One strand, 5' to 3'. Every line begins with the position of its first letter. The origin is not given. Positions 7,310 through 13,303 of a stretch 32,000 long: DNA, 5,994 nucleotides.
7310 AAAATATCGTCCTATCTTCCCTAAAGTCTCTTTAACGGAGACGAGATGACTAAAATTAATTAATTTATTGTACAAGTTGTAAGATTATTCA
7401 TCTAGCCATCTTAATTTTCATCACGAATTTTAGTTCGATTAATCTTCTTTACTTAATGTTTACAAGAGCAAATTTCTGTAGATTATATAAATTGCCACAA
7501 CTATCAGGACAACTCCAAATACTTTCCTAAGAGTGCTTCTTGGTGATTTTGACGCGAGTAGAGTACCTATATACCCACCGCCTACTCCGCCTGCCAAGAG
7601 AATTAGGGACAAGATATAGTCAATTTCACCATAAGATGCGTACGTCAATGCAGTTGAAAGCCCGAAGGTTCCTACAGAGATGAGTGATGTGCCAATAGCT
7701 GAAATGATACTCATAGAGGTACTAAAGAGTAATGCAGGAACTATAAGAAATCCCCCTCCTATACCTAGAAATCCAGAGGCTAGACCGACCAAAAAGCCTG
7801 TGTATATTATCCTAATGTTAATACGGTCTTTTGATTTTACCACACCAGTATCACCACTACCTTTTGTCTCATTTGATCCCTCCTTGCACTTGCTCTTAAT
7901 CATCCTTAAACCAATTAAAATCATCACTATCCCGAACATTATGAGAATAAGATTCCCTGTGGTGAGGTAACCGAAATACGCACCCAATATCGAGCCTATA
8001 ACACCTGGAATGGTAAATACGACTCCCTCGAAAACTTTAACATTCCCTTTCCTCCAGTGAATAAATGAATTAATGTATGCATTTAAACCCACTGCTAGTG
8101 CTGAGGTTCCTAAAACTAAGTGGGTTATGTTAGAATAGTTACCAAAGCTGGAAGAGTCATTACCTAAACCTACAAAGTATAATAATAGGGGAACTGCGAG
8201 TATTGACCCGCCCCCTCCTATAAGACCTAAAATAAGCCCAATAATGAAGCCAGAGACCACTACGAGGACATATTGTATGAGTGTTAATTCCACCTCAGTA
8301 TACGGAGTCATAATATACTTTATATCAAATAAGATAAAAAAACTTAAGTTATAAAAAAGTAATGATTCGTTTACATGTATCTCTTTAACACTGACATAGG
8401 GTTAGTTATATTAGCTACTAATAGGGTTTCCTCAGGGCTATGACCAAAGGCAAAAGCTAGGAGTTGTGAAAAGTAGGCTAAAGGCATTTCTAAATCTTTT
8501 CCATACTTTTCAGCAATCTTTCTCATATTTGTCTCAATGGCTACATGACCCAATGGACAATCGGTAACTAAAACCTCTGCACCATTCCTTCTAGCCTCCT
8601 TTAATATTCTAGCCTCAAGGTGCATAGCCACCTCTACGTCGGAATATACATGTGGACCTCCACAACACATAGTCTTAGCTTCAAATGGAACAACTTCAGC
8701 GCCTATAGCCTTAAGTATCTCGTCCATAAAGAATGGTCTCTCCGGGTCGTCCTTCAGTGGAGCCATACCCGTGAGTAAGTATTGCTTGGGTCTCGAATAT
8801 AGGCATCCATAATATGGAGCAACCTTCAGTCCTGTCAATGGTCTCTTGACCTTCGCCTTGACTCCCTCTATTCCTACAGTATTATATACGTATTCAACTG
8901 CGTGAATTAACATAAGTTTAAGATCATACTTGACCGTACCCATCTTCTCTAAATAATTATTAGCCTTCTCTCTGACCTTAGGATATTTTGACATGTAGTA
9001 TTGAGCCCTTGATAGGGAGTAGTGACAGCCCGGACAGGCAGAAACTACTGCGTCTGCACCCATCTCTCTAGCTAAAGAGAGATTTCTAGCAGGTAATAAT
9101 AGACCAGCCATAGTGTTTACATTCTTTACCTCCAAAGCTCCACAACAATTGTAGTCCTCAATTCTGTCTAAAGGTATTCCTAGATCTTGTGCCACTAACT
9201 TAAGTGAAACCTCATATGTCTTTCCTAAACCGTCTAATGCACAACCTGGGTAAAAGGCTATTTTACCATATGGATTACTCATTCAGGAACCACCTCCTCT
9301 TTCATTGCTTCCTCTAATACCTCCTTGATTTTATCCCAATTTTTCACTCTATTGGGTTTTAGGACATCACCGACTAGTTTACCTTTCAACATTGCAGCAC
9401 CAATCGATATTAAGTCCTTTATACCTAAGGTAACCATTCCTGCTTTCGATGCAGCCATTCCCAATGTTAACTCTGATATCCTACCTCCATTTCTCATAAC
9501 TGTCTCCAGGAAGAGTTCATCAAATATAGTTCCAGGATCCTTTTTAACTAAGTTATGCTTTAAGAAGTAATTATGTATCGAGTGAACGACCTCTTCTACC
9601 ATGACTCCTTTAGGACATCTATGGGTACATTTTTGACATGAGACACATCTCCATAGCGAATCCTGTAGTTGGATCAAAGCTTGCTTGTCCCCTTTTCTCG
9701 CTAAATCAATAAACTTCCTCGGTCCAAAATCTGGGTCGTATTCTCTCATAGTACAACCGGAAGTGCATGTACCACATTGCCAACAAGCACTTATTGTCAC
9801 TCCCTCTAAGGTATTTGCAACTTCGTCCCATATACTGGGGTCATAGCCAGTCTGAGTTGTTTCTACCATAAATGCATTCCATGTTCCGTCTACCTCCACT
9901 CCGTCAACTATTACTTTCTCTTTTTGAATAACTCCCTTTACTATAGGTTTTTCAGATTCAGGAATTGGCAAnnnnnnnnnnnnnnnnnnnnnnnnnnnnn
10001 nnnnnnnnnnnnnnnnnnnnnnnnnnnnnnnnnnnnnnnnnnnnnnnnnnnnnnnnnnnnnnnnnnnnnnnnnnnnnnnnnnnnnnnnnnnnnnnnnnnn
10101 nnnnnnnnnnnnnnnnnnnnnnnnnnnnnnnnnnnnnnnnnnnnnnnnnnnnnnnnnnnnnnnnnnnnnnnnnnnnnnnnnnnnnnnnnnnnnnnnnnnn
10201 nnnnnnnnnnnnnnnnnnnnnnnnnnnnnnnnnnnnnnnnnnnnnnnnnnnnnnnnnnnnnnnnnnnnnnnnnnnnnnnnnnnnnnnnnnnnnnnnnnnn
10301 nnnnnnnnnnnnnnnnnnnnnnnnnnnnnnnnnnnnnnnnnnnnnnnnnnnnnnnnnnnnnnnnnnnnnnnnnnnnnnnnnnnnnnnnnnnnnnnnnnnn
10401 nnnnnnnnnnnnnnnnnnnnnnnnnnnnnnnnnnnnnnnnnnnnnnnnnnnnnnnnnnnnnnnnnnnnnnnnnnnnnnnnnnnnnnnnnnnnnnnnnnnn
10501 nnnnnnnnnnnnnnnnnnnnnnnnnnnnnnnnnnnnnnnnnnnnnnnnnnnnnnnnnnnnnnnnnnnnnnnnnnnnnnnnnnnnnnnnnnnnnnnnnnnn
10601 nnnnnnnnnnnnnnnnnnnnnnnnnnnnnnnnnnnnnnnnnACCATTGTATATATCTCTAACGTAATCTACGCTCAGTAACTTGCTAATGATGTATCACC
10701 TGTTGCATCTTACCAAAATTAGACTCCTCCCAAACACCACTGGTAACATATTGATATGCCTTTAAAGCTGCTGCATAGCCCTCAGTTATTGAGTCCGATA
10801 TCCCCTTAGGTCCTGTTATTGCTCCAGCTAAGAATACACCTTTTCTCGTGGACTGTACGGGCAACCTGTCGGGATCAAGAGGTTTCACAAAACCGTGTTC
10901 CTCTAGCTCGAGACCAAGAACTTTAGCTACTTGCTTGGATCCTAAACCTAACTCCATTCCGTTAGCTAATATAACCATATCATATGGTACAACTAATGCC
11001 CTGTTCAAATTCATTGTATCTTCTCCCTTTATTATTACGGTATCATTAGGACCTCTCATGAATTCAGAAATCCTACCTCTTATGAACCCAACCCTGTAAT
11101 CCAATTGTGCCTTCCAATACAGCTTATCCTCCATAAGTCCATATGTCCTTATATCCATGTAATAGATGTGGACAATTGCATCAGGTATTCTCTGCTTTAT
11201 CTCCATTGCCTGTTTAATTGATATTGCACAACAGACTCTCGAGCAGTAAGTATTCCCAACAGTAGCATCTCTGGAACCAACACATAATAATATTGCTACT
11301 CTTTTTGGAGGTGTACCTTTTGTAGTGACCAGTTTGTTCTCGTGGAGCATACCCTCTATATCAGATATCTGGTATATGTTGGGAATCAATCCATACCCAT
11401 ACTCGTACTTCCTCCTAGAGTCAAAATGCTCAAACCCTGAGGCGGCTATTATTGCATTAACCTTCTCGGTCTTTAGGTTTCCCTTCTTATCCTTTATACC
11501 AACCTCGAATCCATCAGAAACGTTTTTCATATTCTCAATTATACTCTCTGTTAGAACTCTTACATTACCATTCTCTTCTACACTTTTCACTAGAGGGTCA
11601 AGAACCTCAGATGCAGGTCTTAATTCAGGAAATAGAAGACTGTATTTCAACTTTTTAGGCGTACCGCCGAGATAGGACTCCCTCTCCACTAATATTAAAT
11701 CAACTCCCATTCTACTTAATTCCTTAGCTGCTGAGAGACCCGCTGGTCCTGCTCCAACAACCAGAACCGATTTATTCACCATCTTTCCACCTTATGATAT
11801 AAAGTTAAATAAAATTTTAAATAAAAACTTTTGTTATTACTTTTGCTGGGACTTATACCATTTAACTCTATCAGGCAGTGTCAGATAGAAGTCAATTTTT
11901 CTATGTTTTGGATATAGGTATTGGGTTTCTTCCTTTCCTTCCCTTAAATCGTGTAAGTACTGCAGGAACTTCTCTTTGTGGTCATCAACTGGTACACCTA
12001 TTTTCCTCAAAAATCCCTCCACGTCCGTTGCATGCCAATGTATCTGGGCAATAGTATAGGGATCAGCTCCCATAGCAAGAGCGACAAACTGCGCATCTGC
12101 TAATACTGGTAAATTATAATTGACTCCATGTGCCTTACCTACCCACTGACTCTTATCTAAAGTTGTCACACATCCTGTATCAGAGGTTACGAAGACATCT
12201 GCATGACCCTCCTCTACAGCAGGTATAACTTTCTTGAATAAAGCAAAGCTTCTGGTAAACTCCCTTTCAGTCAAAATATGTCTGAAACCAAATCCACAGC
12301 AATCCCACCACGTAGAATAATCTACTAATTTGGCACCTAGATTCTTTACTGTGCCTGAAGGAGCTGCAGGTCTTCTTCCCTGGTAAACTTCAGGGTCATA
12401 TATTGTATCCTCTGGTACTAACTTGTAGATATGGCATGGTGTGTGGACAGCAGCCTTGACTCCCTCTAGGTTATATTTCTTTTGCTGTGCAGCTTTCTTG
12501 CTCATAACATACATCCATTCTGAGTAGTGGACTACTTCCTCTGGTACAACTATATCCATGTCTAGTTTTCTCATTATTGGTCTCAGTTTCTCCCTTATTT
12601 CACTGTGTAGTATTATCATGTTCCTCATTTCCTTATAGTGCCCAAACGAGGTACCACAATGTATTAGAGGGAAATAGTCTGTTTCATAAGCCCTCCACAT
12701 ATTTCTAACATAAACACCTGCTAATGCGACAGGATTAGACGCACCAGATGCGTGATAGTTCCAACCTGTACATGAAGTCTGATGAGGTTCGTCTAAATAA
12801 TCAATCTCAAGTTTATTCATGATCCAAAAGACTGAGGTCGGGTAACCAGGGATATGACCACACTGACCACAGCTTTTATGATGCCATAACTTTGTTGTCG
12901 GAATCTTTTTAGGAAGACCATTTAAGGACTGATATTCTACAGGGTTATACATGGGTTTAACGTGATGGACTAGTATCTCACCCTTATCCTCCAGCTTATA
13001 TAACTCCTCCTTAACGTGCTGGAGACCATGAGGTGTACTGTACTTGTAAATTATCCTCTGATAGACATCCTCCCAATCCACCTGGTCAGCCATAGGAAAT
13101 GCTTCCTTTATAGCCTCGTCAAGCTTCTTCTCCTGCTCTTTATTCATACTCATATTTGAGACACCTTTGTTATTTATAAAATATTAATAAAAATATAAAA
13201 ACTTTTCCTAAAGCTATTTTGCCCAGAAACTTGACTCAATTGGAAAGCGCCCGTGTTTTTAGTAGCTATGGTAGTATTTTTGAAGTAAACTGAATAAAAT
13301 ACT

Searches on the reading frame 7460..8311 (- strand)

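Call 75: search_protein_families(library=pfam, proteins=[window:7460-8311:-], max_evalue=0.001)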
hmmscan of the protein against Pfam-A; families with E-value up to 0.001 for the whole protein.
window:7460-8311:- (283 aa): 1 family
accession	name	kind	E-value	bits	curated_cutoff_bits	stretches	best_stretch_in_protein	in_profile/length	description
PF01925.25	TauE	-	2e-48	165.6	32.6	1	18-275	2-236/237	Sulfite exporter TauE/SafE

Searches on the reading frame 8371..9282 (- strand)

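Call 75: search_protein_families(library=pfam, proteins=[window:8371-9282:-], max_evalue=0.001)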
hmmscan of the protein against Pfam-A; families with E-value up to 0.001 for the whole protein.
window:8371-9282:- (303 aa): 1 family
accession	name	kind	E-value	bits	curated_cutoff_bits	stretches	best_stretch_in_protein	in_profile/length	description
PF02754.22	CCG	-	1.9e-26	92.4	20.6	2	8-90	1-84/85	Cysteine-rich domain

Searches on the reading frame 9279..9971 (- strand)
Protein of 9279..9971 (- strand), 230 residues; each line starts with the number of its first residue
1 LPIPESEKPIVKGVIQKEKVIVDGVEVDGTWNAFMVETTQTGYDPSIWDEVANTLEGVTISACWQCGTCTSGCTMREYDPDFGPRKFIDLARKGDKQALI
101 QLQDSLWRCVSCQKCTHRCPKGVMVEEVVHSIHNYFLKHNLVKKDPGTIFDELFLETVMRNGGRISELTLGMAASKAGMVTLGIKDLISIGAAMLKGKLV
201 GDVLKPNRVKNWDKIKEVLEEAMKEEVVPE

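Call 75: search_protein_families(library=pfam, proteins=[window:9279-9971:-], max_evalue=0.001)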
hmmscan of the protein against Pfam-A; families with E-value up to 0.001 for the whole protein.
window:9279-9971:- (230 aa): 6 families
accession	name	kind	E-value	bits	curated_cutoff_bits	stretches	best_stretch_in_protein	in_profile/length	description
PF13183.11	Fer4_8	-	1.8e-10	41.6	27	1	60-123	2-68/68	4Fe-4S dicluster domain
PF13187.11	Fer4_9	-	3.7e-09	36.9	27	1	62-123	1-51/52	4Fe-4S dicluster domain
PF12838.12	Fer4_7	-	9e-08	32.9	27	1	63-123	2-52/52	4Fe-4S dicluster domain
PF13534.11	Fer4_17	-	1.1e-06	29.5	22.2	1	62-123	1-60/61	4Fe-4S dicluster domain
PF13484.11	Fer4_16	-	4.8e-06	27.7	30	0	108-129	1-21/66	4Fe-4S double cluster binding domain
PF13237.11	Fer4_10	-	0.00044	20.5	25.5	0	108-132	8-34/53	4Fe-4S dicluster domain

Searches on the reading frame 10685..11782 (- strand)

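Call 4: search_protein_families(library=pfam, proteins=[window:10685-11782:-], max_evalue=0.01)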
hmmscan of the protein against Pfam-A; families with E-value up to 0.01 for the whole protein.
window:10685-11782:- (365 aa): 14 families
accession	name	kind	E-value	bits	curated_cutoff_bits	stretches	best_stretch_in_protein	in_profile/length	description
PF07992.20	Pyr_redox_2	-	3e-12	47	26.1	1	5-329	2-278/291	Pyridine nucleotide-disulphide oxidoreductase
PF01494.25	FAD_binding_3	-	9.5e-09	35.4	22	1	5-37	3-35/349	FAD binding domain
PF01134.28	GIDA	-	5.6e-08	32.7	22.1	1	6-33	2-29/391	Glucose inhibited division protein A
PF12831.13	FAD_oxidored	-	1.5e-07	31.6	27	1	6-41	2-37/416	FAD dependent oxidoreductase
PF13450.12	NAD_binding_8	-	3.3e-07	30.9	21.9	1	8-41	1-34/68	NAD(P)-binding Rossmann-like domain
PF00890.30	FAD_binding_2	-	3.5e-07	30.2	20.4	1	6-41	2-37/414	FAD binding domain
PF03486.20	HI0933_like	-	4.2e-07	30.1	50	1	5-39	2-36/244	HI0933-like protein Rossmann domain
PF01266.30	DAO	-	4.6e-06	26.8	27.9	1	6-41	2-38/353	FAD dependent oxidoreductase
PF01946.23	Thi4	-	5.9e-06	26.1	26.2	1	3-81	17-97/235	Thi4 family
PF00070.33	Pyr_redox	-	1.5e-05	25.9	22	1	5-39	1-35/82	Pyridine nucleotide-disulphide oxidoreductase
PF13738.12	Pyr_redox_3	-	4.3e-05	23.3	30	1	7-36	1-31/305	Pyridine nucleotide-disulphide oxidoreductase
PF01593.30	Amino_oxidase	-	6.2e-05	22.9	19.8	1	14-40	2-28/443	Flavin containing amine oxidoreductase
PF05834.18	Lycopene_cycl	-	0.0038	16.8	23.4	1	6-34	2-32/380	Lycopene cyclase protein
PF13454.12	NAD_binding_9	-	0.0059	17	21.8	0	8-40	2-38/155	FAD-NAD(P)-binding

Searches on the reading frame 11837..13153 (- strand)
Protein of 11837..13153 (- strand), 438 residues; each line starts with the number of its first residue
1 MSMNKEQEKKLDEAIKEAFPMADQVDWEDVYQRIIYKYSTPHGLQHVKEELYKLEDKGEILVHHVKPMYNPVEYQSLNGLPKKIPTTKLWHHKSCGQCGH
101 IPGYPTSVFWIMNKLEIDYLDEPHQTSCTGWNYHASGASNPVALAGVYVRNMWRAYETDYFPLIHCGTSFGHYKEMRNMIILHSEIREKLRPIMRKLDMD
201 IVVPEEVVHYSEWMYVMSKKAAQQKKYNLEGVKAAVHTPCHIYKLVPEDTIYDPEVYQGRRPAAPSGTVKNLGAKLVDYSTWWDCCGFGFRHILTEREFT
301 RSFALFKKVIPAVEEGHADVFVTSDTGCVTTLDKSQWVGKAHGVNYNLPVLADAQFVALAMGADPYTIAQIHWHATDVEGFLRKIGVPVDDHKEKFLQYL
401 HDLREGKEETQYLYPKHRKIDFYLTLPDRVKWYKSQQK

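Call 4: search_protein_families(library=pfam, proteins=[window:11837-13153:-], max_evalue=0.01)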
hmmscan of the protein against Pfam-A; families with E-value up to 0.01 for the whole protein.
window:11837-13153:- (438 aa): 1 family
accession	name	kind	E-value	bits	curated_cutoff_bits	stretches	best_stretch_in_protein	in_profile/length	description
PF02754.22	CCG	-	2.7e-07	31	20.6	1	235-333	2-85/85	Cysteine-rich domain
